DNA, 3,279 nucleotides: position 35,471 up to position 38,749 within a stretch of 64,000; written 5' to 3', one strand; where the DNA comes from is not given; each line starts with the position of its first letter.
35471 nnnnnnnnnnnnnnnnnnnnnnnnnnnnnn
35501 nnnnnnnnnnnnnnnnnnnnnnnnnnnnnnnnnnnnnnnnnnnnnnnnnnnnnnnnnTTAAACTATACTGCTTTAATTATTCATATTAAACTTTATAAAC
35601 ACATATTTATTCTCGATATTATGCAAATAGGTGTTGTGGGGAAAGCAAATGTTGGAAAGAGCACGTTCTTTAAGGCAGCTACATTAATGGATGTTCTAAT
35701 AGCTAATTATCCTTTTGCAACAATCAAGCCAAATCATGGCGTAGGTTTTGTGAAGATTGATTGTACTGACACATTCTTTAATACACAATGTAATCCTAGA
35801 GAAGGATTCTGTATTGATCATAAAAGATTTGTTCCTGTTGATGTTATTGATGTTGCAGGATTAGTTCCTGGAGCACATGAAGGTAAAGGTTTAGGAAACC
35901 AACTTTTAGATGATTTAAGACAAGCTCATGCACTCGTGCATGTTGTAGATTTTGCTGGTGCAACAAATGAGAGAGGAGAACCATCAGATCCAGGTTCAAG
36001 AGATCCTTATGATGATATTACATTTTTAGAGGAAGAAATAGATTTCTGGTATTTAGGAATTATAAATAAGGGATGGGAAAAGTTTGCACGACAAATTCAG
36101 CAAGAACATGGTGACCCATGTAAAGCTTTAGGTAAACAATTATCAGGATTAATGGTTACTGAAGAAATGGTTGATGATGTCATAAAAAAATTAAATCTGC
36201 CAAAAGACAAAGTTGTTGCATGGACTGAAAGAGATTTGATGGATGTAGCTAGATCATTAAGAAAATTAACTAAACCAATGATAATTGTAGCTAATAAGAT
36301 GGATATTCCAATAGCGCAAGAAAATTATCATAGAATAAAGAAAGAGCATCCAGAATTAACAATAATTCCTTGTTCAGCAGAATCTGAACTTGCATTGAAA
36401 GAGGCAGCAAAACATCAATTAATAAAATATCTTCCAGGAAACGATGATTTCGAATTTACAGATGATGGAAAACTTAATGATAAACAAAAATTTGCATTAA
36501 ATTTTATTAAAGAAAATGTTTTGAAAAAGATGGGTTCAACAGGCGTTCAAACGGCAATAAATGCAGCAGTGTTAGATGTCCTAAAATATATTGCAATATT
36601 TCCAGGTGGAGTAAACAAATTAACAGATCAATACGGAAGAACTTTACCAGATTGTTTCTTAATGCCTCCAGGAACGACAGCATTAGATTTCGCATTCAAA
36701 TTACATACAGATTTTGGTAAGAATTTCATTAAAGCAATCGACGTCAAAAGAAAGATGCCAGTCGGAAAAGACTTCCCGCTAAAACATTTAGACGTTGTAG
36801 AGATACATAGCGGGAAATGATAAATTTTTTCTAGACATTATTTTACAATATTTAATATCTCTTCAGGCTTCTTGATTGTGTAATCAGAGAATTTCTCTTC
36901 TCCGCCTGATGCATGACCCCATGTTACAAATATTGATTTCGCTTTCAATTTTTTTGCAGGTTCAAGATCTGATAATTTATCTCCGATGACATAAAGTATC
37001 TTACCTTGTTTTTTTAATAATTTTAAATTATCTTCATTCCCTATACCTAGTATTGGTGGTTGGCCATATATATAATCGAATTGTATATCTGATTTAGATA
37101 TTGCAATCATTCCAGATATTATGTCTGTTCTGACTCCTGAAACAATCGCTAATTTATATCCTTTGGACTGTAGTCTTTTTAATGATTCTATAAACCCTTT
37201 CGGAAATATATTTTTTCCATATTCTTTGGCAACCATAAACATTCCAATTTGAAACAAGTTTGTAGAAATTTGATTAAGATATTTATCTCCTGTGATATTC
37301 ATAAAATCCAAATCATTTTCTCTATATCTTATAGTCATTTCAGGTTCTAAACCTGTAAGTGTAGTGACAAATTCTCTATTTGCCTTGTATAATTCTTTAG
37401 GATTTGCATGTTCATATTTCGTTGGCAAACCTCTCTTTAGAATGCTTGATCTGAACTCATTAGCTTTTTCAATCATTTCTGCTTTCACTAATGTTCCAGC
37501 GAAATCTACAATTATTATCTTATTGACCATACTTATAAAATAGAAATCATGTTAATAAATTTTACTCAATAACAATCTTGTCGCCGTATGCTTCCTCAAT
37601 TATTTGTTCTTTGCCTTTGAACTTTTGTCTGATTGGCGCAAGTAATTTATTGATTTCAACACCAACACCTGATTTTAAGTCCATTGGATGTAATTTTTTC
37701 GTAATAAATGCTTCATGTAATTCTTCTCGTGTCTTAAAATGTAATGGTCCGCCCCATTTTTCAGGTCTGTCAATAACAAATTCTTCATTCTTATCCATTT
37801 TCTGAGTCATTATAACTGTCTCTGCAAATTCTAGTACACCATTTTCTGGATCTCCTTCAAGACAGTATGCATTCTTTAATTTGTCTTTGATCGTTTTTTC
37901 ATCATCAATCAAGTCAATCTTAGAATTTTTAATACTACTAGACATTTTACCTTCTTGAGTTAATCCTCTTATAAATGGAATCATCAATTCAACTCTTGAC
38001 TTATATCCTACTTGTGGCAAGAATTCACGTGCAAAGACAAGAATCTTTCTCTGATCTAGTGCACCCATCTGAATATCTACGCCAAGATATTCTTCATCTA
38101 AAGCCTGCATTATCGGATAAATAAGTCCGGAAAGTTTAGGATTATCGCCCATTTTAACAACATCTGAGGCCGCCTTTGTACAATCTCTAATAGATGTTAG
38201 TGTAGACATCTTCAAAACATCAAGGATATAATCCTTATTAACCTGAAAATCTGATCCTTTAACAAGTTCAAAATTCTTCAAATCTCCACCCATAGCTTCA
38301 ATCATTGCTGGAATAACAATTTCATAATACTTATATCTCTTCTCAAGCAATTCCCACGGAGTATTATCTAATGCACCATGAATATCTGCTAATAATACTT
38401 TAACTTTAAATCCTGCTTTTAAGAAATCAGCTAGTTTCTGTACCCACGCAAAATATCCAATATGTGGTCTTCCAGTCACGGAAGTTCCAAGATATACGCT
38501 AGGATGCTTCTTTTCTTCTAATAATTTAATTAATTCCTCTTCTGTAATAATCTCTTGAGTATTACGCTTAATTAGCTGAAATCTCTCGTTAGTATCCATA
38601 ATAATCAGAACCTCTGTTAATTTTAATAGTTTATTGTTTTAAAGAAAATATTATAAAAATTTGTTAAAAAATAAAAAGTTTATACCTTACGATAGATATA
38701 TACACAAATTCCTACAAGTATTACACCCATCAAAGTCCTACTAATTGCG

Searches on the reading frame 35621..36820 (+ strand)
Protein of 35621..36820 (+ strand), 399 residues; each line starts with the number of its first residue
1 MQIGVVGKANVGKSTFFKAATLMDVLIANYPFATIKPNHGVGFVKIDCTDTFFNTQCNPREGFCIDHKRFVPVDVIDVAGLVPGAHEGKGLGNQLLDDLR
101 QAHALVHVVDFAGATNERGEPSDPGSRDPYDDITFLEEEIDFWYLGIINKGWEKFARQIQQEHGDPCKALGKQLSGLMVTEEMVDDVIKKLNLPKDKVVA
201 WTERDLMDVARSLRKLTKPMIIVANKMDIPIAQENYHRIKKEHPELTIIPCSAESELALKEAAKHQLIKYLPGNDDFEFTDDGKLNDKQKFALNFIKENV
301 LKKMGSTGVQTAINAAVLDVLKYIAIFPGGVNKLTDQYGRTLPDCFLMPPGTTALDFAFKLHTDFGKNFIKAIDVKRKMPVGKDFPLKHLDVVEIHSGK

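Call 106: search_protein_families(library=pfam, proteins=[window:35621-36820:+], max_evalue=0.001)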
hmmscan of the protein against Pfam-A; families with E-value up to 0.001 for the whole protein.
window:35621-36820:+ (399 aa): 4 families
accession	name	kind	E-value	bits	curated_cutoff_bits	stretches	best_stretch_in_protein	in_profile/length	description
PF08438.16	YGR210-like_G4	-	1.7e-35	122.1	24.7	1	223-328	1-105/108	Obg-like GTPase YGR210-like, G4 motif-containing domain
PF01926.29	MMR_HSR1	-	1.9e-15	57.4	21.9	1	2-114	1-89/113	50S ribosome-binding GTPase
PF02824.27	TGS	-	1.6e-09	38.1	22.2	1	342-396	5-59/60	TGS domain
PF02421.24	FeoB_N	-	2.7e-06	27.5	27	1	2-40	2-40/156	Ferrous iron transport protein B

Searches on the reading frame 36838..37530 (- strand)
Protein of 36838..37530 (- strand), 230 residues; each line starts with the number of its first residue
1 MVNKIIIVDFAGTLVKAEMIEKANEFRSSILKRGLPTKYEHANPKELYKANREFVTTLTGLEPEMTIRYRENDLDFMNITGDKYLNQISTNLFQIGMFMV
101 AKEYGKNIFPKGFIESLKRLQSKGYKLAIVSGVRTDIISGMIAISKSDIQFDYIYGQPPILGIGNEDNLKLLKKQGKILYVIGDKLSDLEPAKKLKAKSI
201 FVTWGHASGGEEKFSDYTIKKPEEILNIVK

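Call 106: search_protein_families(library=pfam, proteins=[window:36838-37530:-], max_evalue=0.001)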
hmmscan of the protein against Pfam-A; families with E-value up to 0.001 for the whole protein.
window:36838-37530:- (230 aa): 2 families
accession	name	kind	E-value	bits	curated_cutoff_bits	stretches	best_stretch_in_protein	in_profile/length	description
PF13419.12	HAD_2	-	8.5e-08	33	23.8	1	51-202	33-178/178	Haloacid dehalogenase-like hydrolase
PF00702.32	Hydrolase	-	1.8e-06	28.9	26.4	1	4-194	2-189/191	haloacid dehalogenase-like hydrolase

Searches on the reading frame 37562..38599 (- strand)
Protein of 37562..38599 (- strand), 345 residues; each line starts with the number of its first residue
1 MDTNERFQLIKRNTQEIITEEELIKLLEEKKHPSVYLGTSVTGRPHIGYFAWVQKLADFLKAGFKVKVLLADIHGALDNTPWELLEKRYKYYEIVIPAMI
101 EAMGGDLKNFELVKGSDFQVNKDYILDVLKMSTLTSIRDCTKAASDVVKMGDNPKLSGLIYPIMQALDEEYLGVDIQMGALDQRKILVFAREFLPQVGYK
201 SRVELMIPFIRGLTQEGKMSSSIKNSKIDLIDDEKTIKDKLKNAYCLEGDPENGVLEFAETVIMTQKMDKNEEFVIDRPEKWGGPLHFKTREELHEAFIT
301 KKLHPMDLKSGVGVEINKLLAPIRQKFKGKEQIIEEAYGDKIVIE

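Call 106: search_protein_families(library=pfam, proteins=[window:37562-38599:-], max_evalue=0.001)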
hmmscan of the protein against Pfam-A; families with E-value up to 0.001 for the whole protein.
window:37562-38599:- (345 aa): 1 family
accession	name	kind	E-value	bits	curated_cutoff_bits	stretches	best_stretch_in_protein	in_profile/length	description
PF00579.31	tRNA-synt_1b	-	5.5e-51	174.1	21.1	1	30-320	3-291/292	tRNA synthetases class I (W and Y)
